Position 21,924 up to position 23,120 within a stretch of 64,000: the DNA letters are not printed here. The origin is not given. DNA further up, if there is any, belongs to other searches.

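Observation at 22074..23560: AbiEi/AbiEii-type (type IV TA / abortive infection) module on the island, with a 23-bp palindromic operator on the antitoxin start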

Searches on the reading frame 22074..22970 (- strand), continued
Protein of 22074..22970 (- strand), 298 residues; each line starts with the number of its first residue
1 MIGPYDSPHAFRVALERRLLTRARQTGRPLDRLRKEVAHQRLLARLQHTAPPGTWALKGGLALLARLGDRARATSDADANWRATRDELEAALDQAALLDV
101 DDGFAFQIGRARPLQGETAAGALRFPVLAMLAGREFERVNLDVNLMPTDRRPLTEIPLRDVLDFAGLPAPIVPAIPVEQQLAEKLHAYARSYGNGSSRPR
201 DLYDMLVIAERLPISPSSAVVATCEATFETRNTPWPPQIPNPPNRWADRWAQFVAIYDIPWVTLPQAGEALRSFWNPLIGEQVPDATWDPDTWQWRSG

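Call 42: find_homologous_proteins(query=window:22074-22970:-, max_evalue=0.00001)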
Query window:22074-22970:- (298 aa): 408 proteins with E <= 0.00001 among 8000 candidates; the best 120 are listed.
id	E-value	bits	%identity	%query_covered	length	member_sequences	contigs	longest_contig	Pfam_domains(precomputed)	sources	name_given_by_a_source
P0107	4.4e-197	672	100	100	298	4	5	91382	PF08843.18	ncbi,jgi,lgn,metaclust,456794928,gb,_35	metaclust:\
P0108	1.2e-166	572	85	100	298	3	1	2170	PF08843.18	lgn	-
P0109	2.6e-163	561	83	100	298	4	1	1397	PF08843.18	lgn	-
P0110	4.8e-159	547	81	100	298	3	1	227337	PF08843.18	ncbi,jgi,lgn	-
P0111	2.3e-150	518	76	99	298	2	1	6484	PF08843.18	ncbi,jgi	-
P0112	5.4e-148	510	75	99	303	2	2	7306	PF08843.18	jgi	jgi:predicted nucleotidyltransferase component of viral defense system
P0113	1.0e-134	467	69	99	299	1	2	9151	PF08843.18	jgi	jgi:predicted nucleotidyltransferase component of viral defense system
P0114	2.2e-133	462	69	99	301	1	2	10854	PF08843.18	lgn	-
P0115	6.2e-132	458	68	99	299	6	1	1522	PF08843.18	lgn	-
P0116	1.1e-131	457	68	99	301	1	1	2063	PF08843.18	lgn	-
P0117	5.5e-131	455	84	80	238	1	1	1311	PF08843.18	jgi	-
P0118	6.2e-130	451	67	99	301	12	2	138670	PF08843.18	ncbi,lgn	ncbi:MAG: nucleotidyl transferase AbiEii/AbiGii toxin family protein [Acidimicrobiia bacterium]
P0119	1.9e-126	440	66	99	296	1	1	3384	PF08843.18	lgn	-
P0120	2.9e-126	439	67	98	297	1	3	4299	PF08843.18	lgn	-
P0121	3.5e-126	439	66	99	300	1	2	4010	PF08843.18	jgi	jgi:predicted nucleotidyltransferase component of viral defense system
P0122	1.1e-123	431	65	99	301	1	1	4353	PF08843.18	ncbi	-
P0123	9.3e-122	424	63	99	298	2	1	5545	PF08843.18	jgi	jgi:hypothetical protein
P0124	3.9e-120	419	63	99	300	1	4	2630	PF08843.18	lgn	-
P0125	5.7e-119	415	65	94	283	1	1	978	PF08843.18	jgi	jgi:hypothetical protein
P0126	9.2e-119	414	62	99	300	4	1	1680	PF08843.18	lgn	-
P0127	6.3e-117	408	62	99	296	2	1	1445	PF08843.18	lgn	-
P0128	3.3e-112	393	60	99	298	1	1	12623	PF08843.18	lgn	-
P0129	7.4e-102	359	56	99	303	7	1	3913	PF08843.18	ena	-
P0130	1.2e-101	358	58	98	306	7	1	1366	PF08843.18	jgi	jgi:hypothetical protein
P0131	1.4e-100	355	57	99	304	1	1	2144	PF08843.18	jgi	jgi:hypothetical protein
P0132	8.2e-100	352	57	99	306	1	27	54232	PF08843.18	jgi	jgi:predicted nucleotidyltransferase component of viral defense system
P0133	8.9e-100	352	57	99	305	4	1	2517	PF08843.18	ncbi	-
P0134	1.1e-99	352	58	99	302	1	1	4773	PF08843.18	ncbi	-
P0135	1.1e-99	352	57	99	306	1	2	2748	PF08843.18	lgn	-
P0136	1.1e-99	352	59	98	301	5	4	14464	PF08843.18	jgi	jgi:predicted nucleotidyltransferase component of viral defense system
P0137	1.5e-98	348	56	99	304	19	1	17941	PF08843.18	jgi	jgi:predicted nucleotidyltransferase component of viral defense system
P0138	8.7e-98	346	55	98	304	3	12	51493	PF08843.18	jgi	jgi:hypothetical protein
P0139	1.1e-97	345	57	99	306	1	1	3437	PF08843.18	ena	-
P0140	1.7e-97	345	57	98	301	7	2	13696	PF08843.18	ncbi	-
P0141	1.8e-97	344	57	99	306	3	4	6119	PF08843.18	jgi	jgi:predicted nucleotidyltransferase component of viral defense system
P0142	2.3e-97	344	56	98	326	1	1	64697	PF08843.18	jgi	-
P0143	2.4e-97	344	55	98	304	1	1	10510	PF08843.18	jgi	jgi:predicted nucleotidyltransferase component of viral defense system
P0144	1.5e-96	341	56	98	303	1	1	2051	PF08843.18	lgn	-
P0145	1.8e-96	341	56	98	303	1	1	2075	PF08843.18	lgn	-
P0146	2.1e-96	341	56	99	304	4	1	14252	PF08843.18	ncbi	-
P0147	2.1e-95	338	56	98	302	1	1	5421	PF08843.18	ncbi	ncbi:MAG: nucleotidyl transferase AbiEii/AbiGii toxin family protein [Gammaproteobacteria bacterium]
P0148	2.2e-95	338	55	99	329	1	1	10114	PF08843.18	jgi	jgi:predicted nucleotidyltransferase component of viral defense system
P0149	2.9e-95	337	55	98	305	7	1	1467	PF08843.18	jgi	jgi:hypothetical protein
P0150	3.5e-95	337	55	98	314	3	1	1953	PF08843.18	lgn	-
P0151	8.6e-95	336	55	98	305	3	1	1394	PF08843.18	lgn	-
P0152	9.3e-95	336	55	98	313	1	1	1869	PF08843.18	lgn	-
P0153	1.3e-94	335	56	98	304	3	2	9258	PF08843.18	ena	-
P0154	2.4e-94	334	55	98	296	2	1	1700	PF08843.18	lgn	-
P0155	4.0e-94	333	55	98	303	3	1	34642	PF08843.18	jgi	-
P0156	5.6e-94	333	54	94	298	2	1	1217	PF08843.18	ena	-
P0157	1.4e-93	332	56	98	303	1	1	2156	PF08843.18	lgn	-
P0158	1.8e-93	331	60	83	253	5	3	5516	PF08843.18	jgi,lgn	jgi:hypothetical protein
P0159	2.1e-93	331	71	74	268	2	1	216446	PF08843.18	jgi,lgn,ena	-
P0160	4.6e-93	330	54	98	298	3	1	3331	PF08843.18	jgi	jgi:hypothetical protein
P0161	5.6e-93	330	53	98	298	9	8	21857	PF08843.18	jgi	jgi:predicted nucleotidyltransferase component of viral defense system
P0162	6.8e-93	329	54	99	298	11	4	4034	PF08843.18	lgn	-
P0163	7.9e-93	329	55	98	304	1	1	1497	PF08843.18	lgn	-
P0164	1.4e-92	328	55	98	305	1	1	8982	PF08843.18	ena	-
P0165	2.1e-92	328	52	98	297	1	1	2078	PF08843.18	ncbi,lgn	ncbi:MAG: nucleotidyl transferase AbiEii/AbiGii toxin family protein [Egibacteraceae bacterium]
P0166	3.9e-92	327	53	98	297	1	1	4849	PF08843.18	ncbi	ncbi:MAG: nucleotidyl transferase AbiEii/AbiGii toxin family protein [Egibacteraceae bacterium]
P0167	4.8e-92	327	55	98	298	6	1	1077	PF08843.18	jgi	jgi:hypothetical protein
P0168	5.6e-92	326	54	98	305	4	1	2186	PF08843.18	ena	-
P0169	1.3e-91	325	52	98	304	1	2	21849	PF08843.18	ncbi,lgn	-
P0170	1.4e-91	325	55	98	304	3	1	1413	PF08843.18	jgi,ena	-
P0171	1.6e-91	325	54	98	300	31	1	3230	PF08843.18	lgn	-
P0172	3.6e-91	324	53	98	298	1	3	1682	PF08843.18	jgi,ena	-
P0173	4.1e-91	324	54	98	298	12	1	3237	PF08843.18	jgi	jgi:Nucleotidyl transferase AbiEii toxin, Type IV TA system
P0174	4.2e-91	324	53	98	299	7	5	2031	PF08843.18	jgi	jgi:hypothetical protein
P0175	4.6e-91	323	56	92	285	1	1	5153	PF08843.18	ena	-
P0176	5.4e-91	323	55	98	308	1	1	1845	PF08843.18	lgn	-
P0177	9.1e-91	322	52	98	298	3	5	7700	PF08843.18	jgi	jgi:hypothetical protein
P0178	9.4e-91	322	53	98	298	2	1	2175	PF08843.18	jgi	jgi:hypothetical protein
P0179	2.4e-90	321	60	81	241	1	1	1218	PF08843.18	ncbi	-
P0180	2.9e-90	321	53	98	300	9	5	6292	PF08843.18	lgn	-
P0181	1.4e-89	319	53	98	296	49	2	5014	PF08843.18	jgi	jgi:hypothetical protein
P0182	3.0e-89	317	52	98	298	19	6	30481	PF08843.18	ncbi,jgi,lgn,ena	-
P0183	3.6e-89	317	53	98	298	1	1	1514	PF08843.18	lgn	-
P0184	4.6e-89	317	53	98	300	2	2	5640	PF08843.18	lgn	-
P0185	8.3e-89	316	53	99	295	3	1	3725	PF08843.18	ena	-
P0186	1.6e-88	315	53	98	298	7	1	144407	PF08843.18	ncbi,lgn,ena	-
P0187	5.7e-88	313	53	98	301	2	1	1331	PF08843.18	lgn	-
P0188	9.5e-88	313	52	98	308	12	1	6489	PF08843.18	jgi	-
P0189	1.4e-87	312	53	98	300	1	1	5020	PF08843.18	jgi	jgi:hypothetical protein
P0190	1.8e-87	312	56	91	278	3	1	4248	PF08843.18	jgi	jgi:predicted nucleotidyltransferase component of viral defense system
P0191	2.2e-87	311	54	98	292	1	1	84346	PF08843.18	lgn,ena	-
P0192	4.3e-87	310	52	99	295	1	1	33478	PF08843.18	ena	-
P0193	4.4e-87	310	51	99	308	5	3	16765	PF08843.18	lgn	-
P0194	6.1e-87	310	53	98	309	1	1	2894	PF08843.18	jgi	jgi:predicted nucleotidyltransferase component of viral defense system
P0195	6.3e-87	310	52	98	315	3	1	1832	PF08843.18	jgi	-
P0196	8.9e-87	309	50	99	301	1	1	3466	PF08843.18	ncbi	-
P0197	1.1e-86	309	58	85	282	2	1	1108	PF08843.18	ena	-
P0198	2.0e-86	308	52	98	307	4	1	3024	PF08843.18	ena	-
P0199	2.2e-86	308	53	98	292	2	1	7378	PF08843.18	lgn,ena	-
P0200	4.6e-86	307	52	99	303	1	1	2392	PF08843.18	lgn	-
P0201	7.8e-86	306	54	99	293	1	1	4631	PF08843.18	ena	-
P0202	7.9e-86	306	51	98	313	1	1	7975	PF08843.18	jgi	jgi:predicted nucleotidyltransferase component of viral defense system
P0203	8.9e-86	306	54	91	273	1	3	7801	PF08843.18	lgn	-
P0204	1.1e-85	306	51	98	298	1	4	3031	PF08843.18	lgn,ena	-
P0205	1.2e-85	306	51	98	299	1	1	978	PF08843.18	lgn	-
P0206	1.4e-85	305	52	98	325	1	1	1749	PF08843.18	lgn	-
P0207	1.5e-85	305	52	98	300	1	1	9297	PF08843.18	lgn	-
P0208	1.9e-85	305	52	96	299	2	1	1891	PF08843.18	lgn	-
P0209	2.0e-85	305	51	98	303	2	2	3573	PF08843.18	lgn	-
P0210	2.1e-85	305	51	99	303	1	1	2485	PF08843.18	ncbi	-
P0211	2.5e-85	305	51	98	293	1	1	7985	PF08843.18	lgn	-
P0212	2.5e-85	305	52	98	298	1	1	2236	PF08843.18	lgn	-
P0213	5.9e-85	303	55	90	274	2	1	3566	PF08843.18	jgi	-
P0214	8.1e-85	303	52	98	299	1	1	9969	PF08843.18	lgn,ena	-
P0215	1.2e-84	302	53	92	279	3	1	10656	PF08843.18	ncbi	ncbi:MAG: nucleotidyl transferase AbiEii/AbiGii toxin family protein [Longimicrobiales bacterium]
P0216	1.8e-84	302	51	99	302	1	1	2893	PF08843.18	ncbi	-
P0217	1.8e-84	302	49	99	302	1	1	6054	PF08843.18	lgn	-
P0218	2.8e-84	301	52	98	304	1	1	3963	PF08843.18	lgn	-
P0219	3.8e-84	301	53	98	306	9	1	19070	PF08843.18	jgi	jgi:hypothetical protein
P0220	4.2e-84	301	50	99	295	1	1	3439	PF08843.18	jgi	jgi:predicted nucleotidyltransferase component of viral defense system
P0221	4.8e-84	300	61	82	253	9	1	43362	PF08843.18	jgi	jgi:predicted nucleotidyltransferase component of viral defense system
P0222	4.9e-84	300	50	100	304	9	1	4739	PF08843.18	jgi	-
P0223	8.1e-84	300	52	98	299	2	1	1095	PF08843.18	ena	-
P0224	1.1e-83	299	51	98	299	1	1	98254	PF08843.18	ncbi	-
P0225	3.9e-83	297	51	96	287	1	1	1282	PF08843.18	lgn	-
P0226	7.8e-83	296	50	100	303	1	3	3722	PF08843.18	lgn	-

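Call 64: predict_structure(alignment_id=A2)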
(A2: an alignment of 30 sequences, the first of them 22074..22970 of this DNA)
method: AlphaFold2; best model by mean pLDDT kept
length: 298 residues; sequences in the alignment: 30
mean_pLDDT: 92.9   pTM: 0.90
mean pLDDT of the five models: 92.9, 92.8, 92.0, 92.0, 91.5
residues with pLDDT >= 90: 257; 70-90: 29; 50-70: 12; < 50: 0
segments of 3 or more residues with pLDDT < 50: none
pLDDT, mean of each block of 10 residues (from residue 1): 88 96 91 96 97 95 94 91 96 96 96 89 97 97 95 96 92 97 93 67 97 96 95 91 92 92 96 93 84 91
secondary structure, 60 per line:
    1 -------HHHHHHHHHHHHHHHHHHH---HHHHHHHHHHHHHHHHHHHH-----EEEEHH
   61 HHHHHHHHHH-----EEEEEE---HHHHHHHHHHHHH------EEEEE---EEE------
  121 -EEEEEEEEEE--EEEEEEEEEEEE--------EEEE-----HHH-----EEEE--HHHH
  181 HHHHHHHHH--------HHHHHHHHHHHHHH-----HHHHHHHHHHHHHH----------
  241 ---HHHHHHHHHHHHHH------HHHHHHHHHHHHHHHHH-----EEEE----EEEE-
elements in order: H8-26 H30-49 E55-58 H59-70 E76-81 H85-97 E104-108 E112-114 E122-131 E134-145 E154-157 E171-174 H177-189 H198-211 H217-230 H244-257 H264-280 E286-289 E294-297

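Call 67: fold_search(model_id=the predicted structure, library=pdb)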
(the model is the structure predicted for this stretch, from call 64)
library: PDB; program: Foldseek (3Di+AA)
matches with E <= 10: 918; with E <= 0.001: 12
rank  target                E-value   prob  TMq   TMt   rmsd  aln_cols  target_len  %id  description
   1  6j7r                  1.6e-17  1.00  0.81  0.83   3.0       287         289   24  Crystal structure of toxin TglT (unusual type guanylyltransferase-like toxin, Rv1045) mutant S78A co-expressed with TakA (released 2020-05-13)
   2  6y5u                  2.5e-17  1.00  0.80  0.82   3.1       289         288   25  MenT3 (aka TglT), nucleotidyltransferase toxin Rv1045 from Mycobacterium tuberculosis (released 2020-09-16)
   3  7c46                  4.1e-17  1.00  0.79  0.82   3.1       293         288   25  Crystal Structure of Rv1045 toxin point variant K189A (released 2021-05-26)
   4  6j7o                  4.9e-17  1.00  0.80  0.82   3.0       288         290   25  Crystal structure of toxin TglT (unusual type guanylyltransferase-like toxin, Rv1045) mutant E146Q from Mycobacterium tu (released 2020-05-13)
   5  6j7p                  5.5e-17  1.00  0.78  0.81   2.7       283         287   23  Crystal structure of toxin TglT (unusual type guanylyltransferase-like toxin, Rv1045) mutant E146Q co-expressed with Tak (released 2020-05-13)
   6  6j7q                  5.8e-17  1.00  0.80  0.82   3.0       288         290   25  Crystal structure of toxin TglT (unusual type guanylyltransferase-like toxin, Rv1045) mutant S78A from Mycobacterium tub (released 2020-05-13)
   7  6j7s                  1.4e-16  1.00  0.81  0.83   3.0       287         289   24  Crystal structure of toxin TglT (unusual type guanylyltransferase-like toxin, Rv1045) wild type protein from Mycobacteri (released 2020-05-13)
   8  8xhr_A                1.4e-16  1.00  0.77  0.80   3.7       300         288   23  Crystal structure of Mycobacterium tuberculosis MenT3 bound with CTP (released 2024-02-28)
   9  6j7n                  3.2e-16  1.00  0.80  0.82   2.9       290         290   23  Crystal structure of toxin TglT (unusual type guanylyltransferase-like toxin, Rv1045) mutant D82A co-expressed with TakA (released 2020-05-13)
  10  6y56                  3.2e-09  1.00  0.54  0.55   9.2       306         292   20  MenT4, nucleotidyltransferase toxin Rv2826c from Mycobacterium tuberculosis H37Rv (released 2020-09-16)
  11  4ok0_A                4.7e-07  1.00  0.41  0.51   7.2       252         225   13  Crystal structure of putative nucleotidyltransferase from H. pylori (released 2014-04-09)
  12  4ok0_B                6.9e-07  1.00  0.43  0.53   6.9       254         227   13  Crystal structure of putative nucleotidyltransferase from H. pylori (released 2014-04-09)
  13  6w3i_A                1.5e-03  0.84  0.23  0.22  15.1       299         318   11  Crystal structure of a FAM46C mutant in complex with Plk4 (released 2020-05-06)
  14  6w38_A                5.2e-03  0.69  0.22  0.20  14.4       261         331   10  Crystal structure of the FAM46C/Plk4 complex (released 2020-05-06)
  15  4wse_B                6.5e-03  0.91  0.31  0.20  15.7       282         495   11  Crystal structure of the Mimivirus polyadenylate synthase (released 2015-04-01)
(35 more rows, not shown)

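Call 74: find_encoding_contigs(protein=P0110, flank=5000, max_places=1)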
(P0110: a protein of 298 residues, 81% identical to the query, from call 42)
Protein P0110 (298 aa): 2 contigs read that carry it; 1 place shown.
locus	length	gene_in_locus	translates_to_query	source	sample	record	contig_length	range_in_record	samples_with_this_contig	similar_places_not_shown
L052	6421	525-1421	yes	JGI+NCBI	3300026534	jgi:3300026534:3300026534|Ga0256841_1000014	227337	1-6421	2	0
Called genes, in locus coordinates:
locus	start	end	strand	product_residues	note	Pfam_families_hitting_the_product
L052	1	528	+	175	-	?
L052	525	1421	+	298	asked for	PF08843:AbiEii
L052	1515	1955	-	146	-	PF00293:NUDIX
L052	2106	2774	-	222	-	PF02810:SEC-C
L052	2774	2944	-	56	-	-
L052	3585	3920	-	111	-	PF02410:RsfS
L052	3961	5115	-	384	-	PF13399:LytR_C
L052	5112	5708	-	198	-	PF01467:CTP_transf_like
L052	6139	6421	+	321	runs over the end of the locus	PF00378:ECH_1, PF16113:ECH_2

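Call 75: find_encoding_contigs(protein=P0118, flank=4000, max_places=1)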
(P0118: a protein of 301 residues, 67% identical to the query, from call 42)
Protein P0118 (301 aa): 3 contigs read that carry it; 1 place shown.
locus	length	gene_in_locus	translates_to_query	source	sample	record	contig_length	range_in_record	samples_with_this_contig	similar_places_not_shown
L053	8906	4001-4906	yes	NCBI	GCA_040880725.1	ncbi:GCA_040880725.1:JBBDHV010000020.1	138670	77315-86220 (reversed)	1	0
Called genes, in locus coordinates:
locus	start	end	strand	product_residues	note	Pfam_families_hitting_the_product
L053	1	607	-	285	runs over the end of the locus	PF01555:N6_N4_Mtase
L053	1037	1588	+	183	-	-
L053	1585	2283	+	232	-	-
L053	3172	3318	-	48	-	-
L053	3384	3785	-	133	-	-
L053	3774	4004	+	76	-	-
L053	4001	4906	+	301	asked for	PF08843:AbiEii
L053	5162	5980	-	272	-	PF28123:DUF8370, PF28130:DUF8371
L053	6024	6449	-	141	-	PF28123:DUF8370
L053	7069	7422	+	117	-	PF06262:Zincin_1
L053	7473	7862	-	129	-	-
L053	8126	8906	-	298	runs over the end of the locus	PF00140:Sigma70_r1_2, PF04542:Sigma70_r2, PF04539:Sigma70_r3, PF04545:Sigma70_r4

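Call 76: find_encoding_contigs(protein=P0132, flank=4000, max_places=2)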
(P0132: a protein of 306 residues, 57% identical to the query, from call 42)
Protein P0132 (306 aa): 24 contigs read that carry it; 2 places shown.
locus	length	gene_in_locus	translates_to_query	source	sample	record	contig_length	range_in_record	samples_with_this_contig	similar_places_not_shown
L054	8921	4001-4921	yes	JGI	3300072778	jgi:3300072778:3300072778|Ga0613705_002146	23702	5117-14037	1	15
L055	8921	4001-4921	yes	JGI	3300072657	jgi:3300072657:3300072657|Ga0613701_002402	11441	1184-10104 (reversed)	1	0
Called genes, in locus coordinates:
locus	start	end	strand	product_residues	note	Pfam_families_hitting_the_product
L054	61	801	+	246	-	PF03358:FMN_red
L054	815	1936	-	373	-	PF00892:EamA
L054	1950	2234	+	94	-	PF04248:NTP_transf_9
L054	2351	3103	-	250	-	-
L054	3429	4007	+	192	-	PF13338:AbiEi_4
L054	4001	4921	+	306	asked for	PF08843:AbiEii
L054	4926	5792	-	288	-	-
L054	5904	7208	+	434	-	PF14657:Arm-DNA-bind_4, PF14659:Phage_int_SAM_3 (weak), PF00589:Phage_integrase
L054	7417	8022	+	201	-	-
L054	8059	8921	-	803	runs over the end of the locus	PF04879:Molybdop_Fe4S4 (weak), PF00384:Molybdopterin, PF01568:Molydop_binding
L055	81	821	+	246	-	PF03358:FMN_red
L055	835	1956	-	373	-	PF00892:EamA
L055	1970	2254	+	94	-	PF04248:NTP_transf_9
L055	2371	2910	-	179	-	-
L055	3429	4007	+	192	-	PF13338:AbiEi_4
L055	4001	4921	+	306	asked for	PF08843:AbiEii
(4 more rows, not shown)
